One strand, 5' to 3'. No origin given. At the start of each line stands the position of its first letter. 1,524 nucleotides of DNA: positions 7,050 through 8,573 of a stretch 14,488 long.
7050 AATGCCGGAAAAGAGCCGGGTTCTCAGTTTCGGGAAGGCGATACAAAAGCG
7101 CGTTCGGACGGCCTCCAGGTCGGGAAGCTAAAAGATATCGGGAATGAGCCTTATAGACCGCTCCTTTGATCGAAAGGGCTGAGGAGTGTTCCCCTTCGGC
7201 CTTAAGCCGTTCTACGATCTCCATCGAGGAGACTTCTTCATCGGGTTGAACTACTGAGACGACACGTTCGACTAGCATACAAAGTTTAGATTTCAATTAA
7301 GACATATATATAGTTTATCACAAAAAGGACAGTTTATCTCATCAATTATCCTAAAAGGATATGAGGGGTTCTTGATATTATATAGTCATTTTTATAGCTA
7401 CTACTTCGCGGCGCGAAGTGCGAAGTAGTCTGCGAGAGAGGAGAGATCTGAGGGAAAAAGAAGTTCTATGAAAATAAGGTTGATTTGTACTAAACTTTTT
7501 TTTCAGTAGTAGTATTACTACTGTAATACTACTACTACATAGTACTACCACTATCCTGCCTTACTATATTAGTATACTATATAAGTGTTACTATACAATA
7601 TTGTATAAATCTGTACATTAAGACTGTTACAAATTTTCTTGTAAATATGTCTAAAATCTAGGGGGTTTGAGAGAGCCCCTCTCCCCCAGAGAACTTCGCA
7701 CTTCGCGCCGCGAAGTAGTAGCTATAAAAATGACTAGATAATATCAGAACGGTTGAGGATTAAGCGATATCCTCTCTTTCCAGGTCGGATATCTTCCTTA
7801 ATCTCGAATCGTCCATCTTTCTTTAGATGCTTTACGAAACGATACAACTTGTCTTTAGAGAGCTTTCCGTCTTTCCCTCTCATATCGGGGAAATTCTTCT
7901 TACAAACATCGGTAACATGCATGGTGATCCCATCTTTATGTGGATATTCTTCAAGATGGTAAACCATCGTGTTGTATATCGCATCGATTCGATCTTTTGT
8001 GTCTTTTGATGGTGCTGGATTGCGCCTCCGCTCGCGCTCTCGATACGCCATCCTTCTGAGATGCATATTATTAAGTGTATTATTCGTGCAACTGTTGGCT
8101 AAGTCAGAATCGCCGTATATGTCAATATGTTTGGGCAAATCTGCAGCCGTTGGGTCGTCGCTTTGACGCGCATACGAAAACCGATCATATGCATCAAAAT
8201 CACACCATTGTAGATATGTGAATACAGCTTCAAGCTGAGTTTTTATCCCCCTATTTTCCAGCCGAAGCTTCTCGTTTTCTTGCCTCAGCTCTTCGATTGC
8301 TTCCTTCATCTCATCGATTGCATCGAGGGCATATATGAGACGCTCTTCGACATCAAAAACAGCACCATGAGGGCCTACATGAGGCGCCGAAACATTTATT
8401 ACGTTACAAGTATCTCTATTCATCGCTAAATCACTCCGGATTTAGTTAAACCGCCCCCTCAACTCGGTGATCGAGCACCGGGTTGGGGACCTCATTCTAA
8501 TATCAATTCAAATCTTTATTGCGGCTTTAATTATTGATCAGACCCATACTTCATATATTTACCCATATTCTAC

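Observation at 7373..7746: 54-bp near-perfect inverted repeats enclosing a 266-bp AT-rich, palindrome-rich spacer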

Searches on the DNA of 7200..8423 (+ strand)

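Call 11: search_dna_similar(query=window:7200-7900:+, collection=phages, mode=distant)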
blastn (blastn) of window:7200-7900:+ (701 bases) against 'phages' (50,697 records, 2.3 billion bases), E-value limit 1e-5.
No match.

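Call 95: search_rna_families(sources=[L044, L059, L060, L015, L011], threshold=evalue, max_evalue=1)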
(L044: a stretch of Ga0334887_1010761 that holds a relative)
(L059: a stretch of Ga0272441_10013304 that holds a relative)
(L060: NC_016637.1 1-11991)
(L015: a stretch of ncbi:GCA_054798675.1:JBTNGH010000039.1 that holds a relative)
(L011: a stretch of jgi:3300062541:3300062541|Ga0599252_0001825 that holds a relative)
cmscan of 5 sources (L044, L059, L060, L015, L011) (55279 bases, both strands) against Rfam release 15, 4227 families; matches with E-value up to 1: 1.
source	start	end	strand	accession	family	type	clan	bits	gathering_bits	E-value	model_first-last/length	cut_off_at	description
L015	257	310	+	RF01684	mascRNA-menRNA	Gene;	-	30.3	42.5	0.035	1-56/56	no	MALAT1-associated small cytoplasmic RNA/MEN beta RNA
